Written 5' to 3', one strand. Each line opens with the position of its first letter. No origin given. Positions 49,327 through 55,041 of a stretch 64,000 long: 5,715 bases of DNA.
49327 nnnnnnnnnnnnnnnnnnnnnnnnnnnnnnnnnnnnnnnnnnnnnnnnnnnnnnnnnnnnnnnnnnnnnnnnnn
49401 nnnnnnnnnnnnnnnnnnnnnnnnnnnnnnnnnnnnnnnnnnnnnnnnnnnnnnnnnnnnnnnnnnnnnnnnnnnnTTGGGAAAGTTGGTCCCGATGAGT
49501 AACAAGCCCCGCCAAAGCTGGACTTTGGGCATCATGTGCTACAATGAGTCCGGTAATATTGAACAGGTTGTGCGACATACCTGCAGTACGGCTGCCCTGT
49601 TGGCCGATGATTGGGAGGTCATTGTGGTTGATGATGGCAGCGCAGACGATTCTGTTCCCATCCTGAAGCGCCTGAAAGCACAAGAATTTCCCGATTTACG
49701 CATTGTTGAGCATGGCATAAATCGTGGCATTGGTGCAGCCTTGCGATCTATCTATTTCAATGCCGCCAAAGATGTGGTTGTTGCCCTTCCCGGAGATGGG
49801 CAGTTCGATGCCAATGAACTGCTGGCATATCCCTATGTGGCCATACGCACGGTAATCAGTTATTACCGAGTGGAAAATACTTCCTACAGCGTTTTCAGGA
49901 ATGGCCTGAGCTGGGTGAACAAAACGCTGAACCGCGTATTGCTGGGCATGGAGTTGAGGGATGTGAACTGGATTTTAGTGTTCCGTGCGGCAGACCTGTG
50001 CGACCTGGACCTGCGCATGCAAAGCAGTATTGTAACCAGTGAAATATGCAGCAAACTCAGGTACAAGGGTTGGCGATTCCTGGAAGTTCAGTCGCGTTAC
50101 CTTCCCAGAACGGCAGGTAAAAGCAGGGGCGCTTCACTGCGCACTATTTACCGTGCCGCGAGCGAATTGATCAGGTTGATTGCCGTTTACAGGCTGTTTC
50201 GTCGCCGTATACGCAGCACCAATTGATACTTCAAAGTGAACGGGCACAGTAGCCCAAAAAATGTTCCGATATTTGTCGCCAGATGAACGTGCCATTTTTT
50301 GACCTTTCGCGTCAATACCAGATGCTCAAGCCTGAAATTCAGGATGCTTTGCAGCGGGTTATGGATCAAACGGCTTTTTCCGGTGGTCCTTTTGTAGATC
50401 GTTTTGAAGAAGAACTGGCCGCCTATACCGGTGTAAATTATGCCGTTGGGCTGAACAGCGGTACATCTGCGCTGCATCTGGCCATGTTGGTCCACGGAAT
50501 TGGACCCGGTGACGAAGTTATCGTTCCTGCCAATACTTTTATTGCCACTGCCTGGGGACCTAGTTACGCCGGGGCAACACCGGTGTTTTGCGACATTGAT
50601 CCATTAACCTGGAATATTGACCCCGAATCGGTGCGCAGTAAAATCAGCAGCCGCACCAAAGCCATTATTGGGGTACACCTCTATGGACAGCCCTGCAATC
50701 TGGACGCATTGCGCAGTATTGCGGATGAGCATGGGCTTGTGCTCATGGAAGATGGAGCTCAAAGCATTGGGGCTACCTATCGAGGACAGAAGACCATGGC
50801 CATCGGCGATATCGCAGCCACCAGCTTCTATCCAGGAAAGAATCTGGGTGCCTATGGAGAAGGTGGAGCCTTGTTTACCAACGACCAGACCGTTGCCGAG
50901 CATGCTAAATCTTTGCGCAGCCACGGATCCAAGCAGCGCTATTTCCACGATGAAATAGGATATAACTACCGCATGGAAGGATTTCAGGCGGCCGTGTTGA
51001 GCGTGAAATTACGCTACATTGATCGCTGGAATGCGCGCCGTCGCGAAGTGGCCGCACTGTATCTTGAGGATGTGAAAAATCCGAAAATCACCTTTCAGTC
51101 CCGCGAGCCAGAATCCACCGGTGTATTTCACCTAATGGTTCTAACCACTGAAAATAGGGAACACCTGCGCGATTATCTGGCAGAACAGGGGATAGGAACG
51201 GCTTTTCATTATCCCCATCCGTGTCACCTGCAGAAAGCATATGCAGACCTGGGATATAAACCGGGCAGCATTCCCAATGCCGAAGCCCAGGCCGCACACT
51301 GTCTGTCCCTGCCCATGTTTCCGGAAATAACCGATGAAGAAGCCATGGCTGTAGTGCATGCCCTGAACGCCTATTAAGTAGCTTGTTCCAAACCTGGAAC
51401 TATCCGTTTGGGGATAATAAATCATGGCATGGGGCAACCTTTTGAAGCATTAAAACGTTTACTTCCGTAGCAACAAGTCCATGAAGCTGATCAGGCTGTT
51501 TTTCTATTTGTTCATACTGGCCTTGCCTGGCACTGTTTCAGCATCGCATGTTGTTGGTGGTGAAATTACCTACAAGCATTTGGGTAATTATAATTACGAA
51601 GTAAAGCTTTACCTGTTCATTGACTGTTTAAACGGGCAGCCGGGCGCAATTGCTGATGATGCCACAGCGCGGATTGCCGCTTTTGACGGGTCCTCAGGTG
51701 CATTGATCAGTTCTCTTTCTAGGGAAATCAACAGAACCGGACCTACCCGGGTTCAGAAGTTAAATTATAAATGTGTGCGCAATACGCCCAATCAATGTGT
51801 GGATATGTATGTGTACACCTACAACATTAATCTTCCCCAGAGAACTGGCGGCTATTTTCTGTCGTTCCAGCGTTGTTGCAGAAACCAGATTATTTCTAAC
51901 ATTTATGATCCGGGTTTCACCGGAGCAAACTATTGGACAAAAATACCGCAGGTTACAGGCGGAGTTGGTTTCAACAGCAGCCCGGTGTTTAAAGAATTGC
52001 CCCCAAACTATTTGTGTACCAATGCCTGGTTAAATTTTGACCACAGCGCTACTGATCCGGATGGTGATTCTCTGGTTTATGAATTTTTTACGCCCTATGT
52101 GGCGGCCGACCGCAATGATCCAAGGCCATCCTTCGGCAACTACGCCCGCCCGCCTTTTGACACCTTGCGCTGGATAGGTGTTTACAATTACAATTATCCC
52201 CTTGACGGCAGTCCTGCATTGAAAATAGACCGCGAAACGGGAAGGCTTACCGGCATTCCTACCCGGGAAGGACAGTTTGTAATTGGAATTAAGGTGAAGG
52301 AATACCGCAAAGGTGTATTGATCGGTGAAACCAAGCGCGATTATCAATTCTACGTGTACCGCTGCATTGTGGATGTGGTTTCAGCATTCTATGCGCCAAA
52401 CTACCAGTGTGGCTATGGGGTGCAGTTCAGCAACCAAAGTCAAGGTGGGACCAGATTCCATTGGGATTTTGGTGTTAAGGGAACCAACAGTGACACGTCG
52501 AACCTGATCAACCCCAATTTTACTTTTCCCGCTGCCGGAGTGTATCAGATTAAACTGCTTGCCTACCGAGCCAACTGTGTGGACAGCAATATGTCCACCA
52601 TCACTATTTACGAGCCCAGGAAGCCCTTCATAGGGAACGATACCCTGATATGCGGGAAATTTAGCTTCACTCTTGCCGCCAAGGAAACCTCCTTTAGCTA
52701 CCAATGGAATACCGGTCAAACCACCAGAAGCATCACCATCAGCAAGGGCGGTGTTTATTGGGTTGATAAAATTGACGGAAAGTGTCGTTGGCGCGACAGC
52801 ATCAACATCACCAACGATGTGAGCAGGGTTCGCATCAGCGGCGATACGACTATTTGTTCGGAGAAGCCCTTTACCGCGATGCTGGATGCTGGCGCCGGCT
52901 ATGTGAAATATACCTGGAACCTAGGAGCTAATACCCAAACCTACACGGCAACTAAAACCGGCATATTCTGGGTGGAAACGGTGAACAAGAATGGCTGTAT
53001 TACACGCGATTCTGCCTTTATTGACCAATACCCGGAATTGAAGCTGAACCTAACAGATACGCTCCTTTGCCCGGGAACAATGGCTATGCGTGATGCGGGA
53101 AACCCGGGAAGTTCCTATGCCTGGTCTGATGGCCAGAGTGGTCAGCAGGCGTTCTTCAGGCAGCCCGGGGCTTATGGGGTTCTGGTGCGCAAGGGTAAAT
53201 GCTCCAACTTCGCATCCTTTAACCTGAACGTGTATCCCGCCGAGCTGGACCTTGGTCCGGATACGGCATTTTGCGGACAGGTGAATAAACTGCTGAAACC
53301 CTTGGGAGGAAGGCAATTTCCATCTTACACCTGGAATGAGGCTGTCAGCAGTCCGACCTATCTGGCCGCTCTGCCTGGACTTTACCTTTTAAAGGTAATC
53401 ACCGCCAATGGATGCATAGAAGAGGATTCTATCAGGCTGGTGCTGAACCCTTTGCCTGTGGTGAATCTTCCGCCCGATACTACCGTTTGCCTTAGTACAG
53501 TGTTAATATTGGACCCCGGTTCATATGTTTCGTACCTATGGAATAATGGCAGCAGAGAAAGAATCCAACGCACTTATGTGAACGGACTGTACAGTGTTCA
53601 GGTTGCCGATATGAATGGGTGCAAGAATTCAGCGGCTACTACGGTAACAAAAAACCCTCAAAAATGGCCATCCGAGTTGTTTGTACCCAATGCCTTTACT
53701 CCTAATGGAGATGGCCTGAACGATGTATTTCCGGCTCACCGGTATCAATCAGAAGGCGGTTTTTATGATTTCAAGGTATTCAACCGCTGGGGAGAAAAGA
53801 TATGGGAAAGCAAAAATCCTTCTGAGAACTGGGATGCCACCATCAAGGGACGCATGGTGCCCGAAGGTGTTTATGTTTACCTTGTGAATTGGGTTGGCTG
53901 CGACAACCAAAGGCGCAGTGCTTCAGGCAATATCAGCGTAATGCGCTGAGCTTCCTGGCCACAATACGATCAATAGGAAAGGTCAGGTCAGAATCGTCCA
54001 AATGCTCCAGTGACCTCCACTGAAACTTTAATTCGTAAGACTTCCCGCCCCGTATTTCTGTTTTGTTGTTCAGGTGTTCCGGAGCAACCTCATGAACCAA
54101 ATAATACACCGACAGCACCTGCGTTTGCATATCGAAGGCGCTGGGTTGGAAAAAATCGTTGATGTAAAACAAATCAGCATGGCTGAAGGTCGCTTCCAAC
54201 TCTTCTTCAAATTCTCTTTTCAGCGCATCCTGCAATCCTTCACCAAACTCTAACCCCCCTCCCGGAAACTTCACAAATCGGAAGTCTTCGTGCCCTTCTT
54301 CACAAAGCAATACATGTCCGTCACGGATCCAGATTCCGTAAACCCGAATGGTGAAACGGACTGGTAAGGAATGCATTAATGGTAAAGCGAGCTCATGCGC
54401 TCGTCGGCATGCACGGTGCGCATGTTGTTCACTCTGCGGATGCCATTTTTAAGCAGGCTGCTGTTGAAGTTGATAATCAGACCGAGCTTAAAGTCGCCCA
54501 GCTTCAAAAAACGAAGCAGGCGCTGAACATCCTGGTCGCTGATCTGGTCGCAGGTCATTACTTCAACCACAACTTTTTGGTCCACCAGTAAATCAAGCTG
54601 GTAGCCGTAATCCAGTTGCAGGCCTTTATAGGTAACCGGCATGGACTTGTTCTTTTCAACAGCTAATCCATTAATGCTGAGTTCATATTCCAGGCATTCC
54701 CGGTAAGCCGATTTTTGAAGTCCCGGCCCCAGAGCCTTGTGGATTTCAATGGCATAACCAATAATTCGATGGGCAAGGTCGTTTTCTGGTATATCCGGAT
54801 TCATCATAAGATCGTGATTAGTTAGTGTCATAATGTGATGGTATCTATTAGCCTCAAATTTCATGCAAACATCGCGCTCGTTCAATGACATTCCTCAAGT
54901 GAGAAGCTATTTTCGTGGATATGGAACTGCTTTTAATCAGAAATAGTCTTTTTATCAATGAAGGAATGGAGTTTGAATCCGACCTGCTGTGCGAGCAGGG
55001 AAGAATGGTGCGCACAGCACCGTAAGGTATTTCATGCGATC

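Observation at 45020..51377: Arn-like module: UDP-aminosugar tailoring enzymes, a Dpm1/ArnC-like GT2 and a GT-C/TPR glycosyltransferase, suggesting a polyprenyl-phosphate-linked diacetamido-sugar transfer system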

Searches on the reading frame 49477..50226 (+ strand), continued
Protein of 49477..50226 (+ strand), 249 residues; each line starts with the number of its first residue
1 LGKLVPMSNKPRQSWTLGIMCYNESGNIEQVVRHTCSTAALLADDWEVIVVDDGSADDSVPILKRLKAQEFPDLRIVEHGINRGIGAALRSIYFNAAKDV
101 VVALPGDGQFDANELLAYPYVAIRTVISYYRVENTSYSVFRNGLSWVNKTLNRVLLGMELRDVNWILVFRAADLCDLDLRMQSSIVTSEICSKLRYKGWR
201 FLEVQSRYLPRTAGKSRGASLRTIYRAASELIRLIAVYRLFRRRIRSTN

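Call 98: find_encoding_contigs(protein=P0143, flank=9000, max_places=1)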
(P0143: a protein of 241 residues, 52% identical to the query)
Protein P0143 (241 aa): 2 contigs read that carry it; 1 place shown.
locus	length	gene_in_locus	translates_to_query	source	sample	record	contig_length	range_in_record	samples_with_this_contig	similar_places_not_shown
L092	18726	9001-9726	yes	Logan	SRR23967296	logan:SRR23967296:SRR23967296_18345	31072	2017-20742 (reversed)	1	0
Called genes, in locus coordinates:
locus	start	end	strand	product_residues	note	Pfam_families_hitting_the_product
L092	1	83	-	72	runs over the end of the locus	PF02609:Exonuc_VII_S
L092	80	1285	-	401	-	PF13742:tRNA_anti_2, PF02601:Exonuc_VII_L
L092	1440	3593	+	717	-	PF00133:tRNA-synt_1, PF09334:tRNA-synt_1g, PF08264:Anticodon_1 (faint), PF19303:Anticodon_3, PF01588:tRNA_bind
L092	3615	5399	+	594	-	PF20154:LNT_N, PF00795:CN_hydrolase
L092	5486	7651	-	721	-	PF02897:Peptidase_S9_N, PF00326:Peptidase_S9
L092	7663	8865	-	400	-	PF00155:Aminotran_1_2, PF01041:DegT_DnrJ_EryC1 (weak), PF01053:Cys_Met_Meta_PP (weak)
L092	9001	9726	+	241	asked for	PF00535:Glycos_transf_2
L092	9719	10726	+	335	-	PF01408:GFO_IDH_MocA, PF03447:NAD_binding_3 (faint), PF02894:GFO_IDH_MocA_C (weak), PF22725:GFO_IDH_MocA_C3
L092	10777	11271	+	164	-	PF25084:LbH_EIF2B (weak), PF25087:GMPPB_C (weak), PF00132:Hexapep, PF14602:Hexapep_2 (weak)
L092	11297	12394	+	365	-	PF00155:Aminotran_1_2 (weak), PF01041:DegT_DnrJ_EryC1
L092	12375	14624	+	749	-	PF00515:TPR_1 (faint), PF07719:TPR_2 (faint), PF13414:TPR_11 (faint), PF13374:TPR_10 (faint), PF13424:TPR_12 (faint), PF13176:TPR_7 (faint), PF13181:TPR_8 (faint), PF14559:TPR_19, +6 more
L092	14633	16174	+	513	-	PF01039:Carboxyl_trans, PF03255:ACCA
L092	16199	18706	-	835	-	PF11412:DsbD_N (faint), PF02683:DsbD_TM, PF13098:Thioredoxin_2, PF13899:Thioredoxin_7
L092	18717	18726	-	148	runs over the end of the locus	PF11412:DsbD_N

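Call 99: find_encoding_contigs(protein=P0147, flank=9000, max_places=1)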
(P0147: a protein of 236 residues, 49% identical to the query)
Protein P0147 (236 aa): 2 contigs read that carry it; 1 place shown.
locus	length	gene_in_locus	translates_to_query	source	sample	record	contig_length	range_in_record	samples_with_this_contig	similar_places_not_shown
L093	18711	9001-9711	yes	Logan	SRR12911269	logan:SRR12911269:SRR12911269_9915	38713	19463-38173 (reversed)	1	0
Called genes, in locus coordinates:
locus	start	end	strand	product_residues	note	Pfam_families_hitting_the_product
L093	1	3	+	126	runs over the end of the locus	PF00411:Ribosomal_S11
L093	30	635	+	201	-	PF00163:Ribosomal_S4, PF01479:S4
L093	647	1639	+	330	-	PF01193:RNA_pol_L, PF01000:RNA_pol_A_bac, PF03118:RNA_pol_A_CTD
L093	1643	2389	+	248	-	PF01196:Ribosomal_L17, PF14520:HHH_5 (weak)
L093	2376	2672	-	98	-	-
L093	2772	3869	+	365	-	PF00155:Aminotran_1_2, PF01053:Cys_Met_Meta_PP, PF01041:DegT_DnrJ_EryC1, PF01212:Beta_elim_lyase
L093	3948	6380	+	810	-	PF18911:PKD_4 (faint), PF13585:CHU_C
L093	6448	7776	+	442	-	PF07969:Amidohydro_3 (faint), PF01979:Amidohydro_1, PF12890:DHOase (weak)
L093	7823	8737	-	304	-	PF01882:DUF58, PF13519:VWA_2 (weak)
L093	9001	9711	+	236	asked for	PF00535:Glycos_transf_2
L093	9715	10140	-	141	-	PF25084:LbH_EIF2B (weak), PF25087:GMPPB_C (faint), PF00132:Hexapep, PF14602:Hexapep_2 (weak)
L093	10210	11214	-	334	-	PF01381:HTH_3 (weak)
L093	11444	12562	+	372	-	-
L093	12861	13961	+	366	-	PF01820:Dala_Dala_lig_N, PF02222:ATP-grasp (weak), PF02786:CPSase_L_D2, PF07478:Dala_Dala_lig_C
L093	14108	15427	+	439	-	PF11013:DUF2851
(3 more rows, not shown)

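Call 100: find_encoding_contigs(protein=P0174, flank=9000, max_places=1)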
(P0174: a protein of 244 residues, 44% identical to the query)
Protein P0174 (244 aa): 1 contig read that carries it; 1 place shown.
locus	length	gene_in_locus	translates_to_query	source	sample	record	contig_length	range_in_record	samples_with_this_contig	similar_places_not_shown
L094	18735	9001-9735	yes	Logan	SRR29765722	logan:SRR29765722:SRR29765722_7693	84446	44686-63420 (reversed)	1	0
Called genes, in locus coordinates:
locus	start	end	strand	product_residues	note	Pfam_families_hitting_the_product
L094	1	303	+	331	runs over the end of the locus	PF28542:DUF8434, PF02470:MlaD, PF28544:Helical_needle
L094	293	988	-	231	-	PF18916:Lycopene_cyc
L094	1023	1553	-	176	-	PF04542:Sigma70_r2, PF22029:PhyR_sigma2 (weak), PF08281:Sigma70_r4_2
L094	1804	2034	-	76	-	PF02823:ATP-synt_DE_N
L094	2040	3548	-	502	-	PF02874:ATP-synt_ab_N, PF00006:ATP-synt_ab, PF22919:ATP-synt_VA_C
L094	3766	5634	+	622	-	PF14849:YidC_periplas, PF02096:60KD_IMP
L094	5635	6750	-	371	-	PF02481:DNA_processg_A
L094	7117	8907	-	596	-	PF00009:GTP_EFTU, PF03144:GTP_EFTU_D2, PF14492:EFG_III (weak), PF00679:EFG_C, PF06421:LepA_C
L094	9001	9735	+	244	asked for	PF00535:Glycos_transf_2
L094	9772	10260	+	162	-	PF25084:LbH_EIF2B, PF25087:GMPPB_C (faint), PF00132:Hexapep, PF14602:Hexapep_2 (weak)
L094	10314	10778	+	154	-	-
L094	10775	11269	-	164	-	PF03692:CxxCxxCC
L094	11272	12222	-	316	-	PF00034:Cytochrom_C (faint), PF03150:CCP_MauG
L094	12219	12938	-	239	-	PF00849:PseudoU_synth_2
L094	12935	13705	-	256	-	PF00929:RNase_T, PF20600:ExoX-like_C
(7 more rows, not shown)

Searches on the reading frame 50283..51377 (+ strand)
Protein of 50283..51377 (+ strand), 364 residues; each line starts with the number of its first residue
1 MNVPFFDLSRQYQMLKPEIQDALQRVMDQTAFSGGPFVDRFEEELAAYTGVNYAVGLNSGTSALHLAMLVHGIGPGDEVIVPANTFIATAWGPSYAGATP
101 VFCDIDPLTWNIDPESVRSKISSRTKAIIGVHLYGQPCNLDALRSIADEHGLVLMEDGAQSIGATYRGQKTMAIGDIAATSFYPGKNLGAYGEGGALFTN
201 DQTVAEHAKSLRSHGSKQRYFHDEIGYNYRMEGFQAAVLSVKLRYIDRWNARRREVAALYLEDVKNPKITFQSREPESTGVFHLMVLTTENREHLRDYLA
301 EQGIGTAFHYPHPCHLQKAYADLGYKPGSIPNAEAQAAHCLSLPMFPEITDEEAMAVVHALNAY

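Call 3: search_protein_families(library=pfam, proteins=[window:50283-51377:+], max_evalue=0.01)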
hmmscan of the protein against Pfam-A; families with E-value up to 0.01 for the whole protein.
window:50283-51377:+ (364 aa): 5 families
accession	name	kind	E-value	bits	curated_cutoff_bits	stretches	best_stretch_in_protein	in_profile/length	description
PF01041.23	DegT_DnrJ_EryC1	-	2.6e-122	408.9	19.8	1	16-361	4-359/360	DegT/DnrJ/EryC1/StrS aminotransferase family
PF01212.27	Beta_elim_lyase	-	2.2e-09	37.5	27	1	27-178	23-193/288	Beta-eliminating lyase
PF00155.27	Aminotran_1_2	-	3.2e-09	36.9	19.7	1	21-303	24-327/361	Aminotransferase class I and II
PF00266.25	Aminotran_5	-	0.0037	16.7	21.5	1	59-246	69-268/371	Aminotransferase class-V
PF01053.26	Cys_Met_Meta_PP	-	0.0052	15.8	27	1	34-90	50-105/381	Cys/Met metabolism PLP-dependent enzyme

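Call 9: search_protein_families(library=ncbifam, proteins=[window:50283-51377:+], max_evalue=0.01)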
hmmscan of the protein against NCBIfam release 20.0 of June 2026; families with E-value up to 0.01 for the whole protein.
window:50283-51377:+ (364 aa): 24 families
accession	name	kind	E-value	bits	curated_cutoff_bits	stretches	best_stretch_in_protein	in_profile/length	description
TIGR03588.1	PseC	equivalog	6.7e-84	282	423.5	1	13-362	7-377/380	UDP-4-amino-4,6-dideoxy-N-acetyl-beta-L-altrosamine transaminase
TIGR04181.1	NHT_00031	hypoth_equivalog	5.3e-69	232.8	420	1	18-344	11-357/359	LegC family aminotransferase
NF008687.0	PRK11706.1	equivalog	1.4e-67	228.1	375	1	21-363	15-372/375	dTDP-4-amino-4,6-dideoxygalactose transaminase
NF008658.2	PRK11658.1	equivalog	7e-63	212.5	631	1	17-362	15-374/379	UDP-4-amino-4-deoxy-L-arabinose aminotransferase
TIGR04427.1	PLP_DesI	equivalog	7e-60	203.2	650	1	19-358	34-376/390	dTDP-4-dehydro-6-deoxyglucose aminotransferase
TIGR02379.1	ECA_wecE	subfamily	1e-54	185.8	434.85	1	21-362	15-372/376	dTDP-4-amino-4,6-dideoxy-D-glucose transaminase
NF011936.0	PRK15407.1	equivalog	2.1e-48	165.1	423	2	18-215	48-251/440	lipopolysaccharide biosynthesis protein RfbH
NF041364.1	GntC_guanitoxin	equivalog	7.4e-07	28.4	415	1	59-131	67-141/356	guanitoxin biosynthesis PLP-dependent (S)-gamma-hydroxy-L-arginine cyclodehydratase GntC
NF041359.1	GntG_guanitoxin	subfamily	1.1e-05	24.7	230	1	33-161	35-177/343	GntG family PLP-dependent aldolase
NF006488.0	PRK08912.1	equivalog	3.7e-05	22.8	498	1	59-129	94-164/387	aminotransferase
NF005871.0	PRK07811.1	equivalog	0.00024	19.8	513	1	32-209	57-232/389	cystathionine gamma-synthase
NF005816.0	PRK07682.1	equivalog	0.00025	19.8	620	1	61-130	100-169/390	aminotransferase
NF004770.0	PRK06108.1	subfamily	0.00061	18.7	422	1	56-129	101-175/396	pyridoxal phosphate-dependent aminotransferase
NF000586.1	PRK00011.1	subfamily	0.00086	18.2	335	1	100-201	131-233/404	serine hydroxymethyltransferase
NF005817.0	PRK07683.1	equivalog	0.0015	17.3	575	1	72-129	109-166/387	aminotransferase A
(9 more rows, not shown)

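Call 29: search_solved_structures(query=window:50283-51377:+, max_evalue=1e-30)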
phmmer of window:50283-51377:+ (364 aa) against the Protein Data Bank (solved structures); distinct sequences matched with E-value up to 1e-30: 45.
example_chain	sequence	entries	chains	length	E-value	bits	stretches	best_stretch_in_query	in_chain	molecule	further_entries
3frk_A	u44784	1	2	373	8.2e-99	334.3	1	3-364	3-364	QdtB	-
7b0d_A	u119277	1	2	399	1.8e-97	329.8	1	3-359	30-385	Glutamine--scyllo-inositol transaminase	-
2oga_A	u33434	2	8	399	2.6e-96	326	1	2-362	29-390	Transaminase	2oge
8e75_A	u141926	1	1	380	4.4e-79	269.4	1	4-351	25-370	DegT/DnrJ/EryC1/StrS aminotransferase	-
8e77_A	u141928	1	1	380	4.4e-79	269.4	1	4-351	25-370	DegT/DnrJ/EryC1/StrS aminotransferase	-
3nu7_A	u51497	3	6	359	5.5e-79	269.1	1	3-351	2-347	Aminotransferase WbpE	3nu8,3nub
3nyu_A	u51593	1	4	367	5.6e-79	269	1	3-352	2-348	Aminotransferase WbpE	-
7n63_A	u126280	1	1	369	1.7e-78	267.4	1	3-363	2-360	Putative aminotransferase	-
3nys_A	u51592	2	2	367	3.9e-78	266.3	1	3-352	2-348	Aminotransferase WbpE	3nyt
5u1z_A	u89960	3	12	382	4.9e-71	242.9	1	18-362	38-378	Putative aminotransferase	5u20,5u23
5u21_A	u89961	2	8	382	3.4e-70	240.2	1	18-362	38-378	Putative aminotransferase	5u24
3bn1_A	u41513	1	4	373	9.1e-65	222.3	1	20-362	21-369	Perosamine synthetase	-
3dr7_A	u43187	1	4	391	1.1e-64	222.1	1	20-362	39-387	Putative perosamine synthetase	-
4qgr_A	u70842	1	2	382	1.2e-64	221.9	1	3-358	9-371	DegT/DnrJ/EryC1/StrS aminotransferase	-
3dr4_A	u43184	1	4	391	3.4e-64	220.4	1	20-362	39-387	Putative perosamine synthetase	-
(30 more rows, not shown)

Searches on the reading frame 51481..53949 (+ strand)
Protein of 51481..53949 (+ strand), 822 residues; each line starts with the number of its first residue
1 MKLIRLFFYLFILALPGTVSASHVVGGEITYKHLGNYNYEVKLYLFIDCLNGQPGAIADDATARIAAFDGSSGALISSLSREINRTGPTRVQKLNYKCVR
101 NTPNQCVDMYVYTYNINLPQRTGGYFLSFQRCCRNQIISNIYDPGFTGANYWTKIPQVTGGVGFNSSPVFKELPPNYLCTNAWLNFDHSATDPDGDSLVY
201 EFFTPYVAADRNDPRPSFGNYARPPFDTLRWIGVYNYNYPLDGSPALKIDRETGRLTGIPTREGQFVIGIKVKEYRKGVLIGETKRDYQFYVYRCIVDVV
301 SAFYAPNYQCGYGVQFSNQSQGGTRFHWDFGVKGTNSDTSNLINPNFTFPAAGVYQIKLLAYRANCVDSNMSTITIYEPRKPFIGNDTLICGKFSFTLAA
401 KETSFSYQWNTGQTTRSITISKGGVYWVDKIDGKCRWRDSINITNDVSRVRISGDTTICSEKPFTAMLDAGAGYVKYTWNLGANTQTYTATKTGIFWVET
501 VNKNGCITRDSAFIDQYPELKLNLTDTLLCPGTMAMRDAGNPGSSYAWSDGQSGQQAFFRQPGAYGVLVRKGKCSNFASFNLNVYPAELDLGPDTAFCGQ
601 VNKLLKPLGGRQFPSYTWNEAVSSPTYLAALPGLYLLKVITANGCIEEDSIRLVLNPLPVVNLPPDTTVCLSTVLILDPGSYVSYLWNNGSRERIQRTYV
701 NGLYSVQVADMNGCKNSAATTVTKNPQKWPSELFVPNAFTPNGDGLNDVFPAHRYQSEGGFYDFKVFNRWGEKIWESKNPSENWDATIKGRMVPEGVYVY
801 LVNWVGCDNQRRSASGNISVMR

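Call 3: search_protein_families(library=pfam, proteins=[window:51481-53949:+], max_evalue=0.01)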
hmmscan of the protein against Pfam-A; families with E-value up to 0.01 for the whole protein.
window:51481-53949:+ (822 aa): 3 families
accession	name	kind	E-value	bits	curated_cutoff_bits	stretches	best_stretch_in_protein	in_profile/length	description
PF13585.12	CHU_C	-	3.4e-18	66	27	1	734-811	2-79/86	CHU_C Type IX secretion signal domain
PF00801.26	PKD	-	3.7e-07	30.5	23.5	0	311-361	14-65/80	PKD domain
PF18911.6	PKD_4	-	1.1e-05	25.8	27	1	314-369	24-76/85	PKD domain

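Call 9: search_protein_families(library=ncbifam, proteins=[window:51481-53949:+], max_evalue=0.01)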
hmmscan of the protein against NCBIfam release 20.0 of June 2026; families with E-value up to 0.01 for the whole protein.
window:51481-53949:+ (822 aa): 1 family
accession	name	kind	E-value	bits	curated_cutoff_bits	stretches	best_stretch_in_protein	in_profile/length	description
TIGR04131.1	Bac_Flav_CTERM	domain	2e-12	47.1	35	1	735-821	3-84/85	T9SS type B sorting domain-containing protein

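Call 59: search_solved_structures(query=window:51481-53949:+, max_evalue=1)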
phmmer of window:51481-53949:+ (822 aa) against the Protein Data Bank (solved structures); distinct sequences matched with E-value up to 1: 2.
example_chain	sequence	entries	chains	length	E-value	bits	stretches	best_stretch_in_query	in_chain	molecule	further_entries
9flp_A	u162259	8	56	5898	3.9e-06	28.2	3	730-804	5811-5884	The grappling hook protein A in the bacterium Aureispira sp. CCB-QB1 | The grappling hook protein A (GhpA) in the bacterium Aureispira sp. CCB-QB1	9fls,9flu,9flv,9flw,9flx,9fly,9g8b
1l0q_A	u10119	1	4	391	4.6e-05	24.6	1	313-377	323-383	Surface layer protein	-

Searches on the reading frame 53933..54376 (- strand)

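Call 61: search_protein_families(library=pfam, proteins=[window:53933-54376:-], max_evalue=0.001)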
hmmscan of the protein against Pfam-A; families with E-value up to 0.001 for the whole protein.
window:53933-54376:- (147 aa): 1 family
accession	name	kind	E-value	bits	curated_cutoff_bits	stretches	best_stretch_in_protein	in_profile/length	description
PF00293.34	NUDIX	-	7.5e-11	42.6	21.1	1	12-129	5-121/134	NUDIX domain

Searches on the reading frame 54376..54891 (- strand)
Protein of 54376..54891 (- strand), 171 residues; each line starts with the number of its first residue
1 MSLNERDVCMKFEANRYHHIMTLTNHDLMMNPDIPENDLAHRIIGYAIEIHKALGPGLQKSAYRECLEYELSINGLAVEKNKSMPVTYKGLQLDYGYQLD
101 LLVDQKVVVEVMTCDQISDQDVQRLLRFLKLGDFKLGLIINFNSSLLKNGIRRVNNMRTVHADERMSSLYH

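Call 61: search_protein_families(library=pfam, proteins=[window:54376-54891:-], max_evalue=0.001)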
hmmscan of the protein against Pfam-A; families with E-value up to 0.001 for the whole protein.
window:54376-54891:- (171 aa): 1 family
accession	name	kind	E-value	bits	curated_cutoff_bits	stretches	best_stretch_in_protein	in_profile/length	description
PF13366.12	PDDEXK_3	-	1.3e-32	113.1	22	1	38-154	2-117/117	PD-(D/E)XK nuclease superfamily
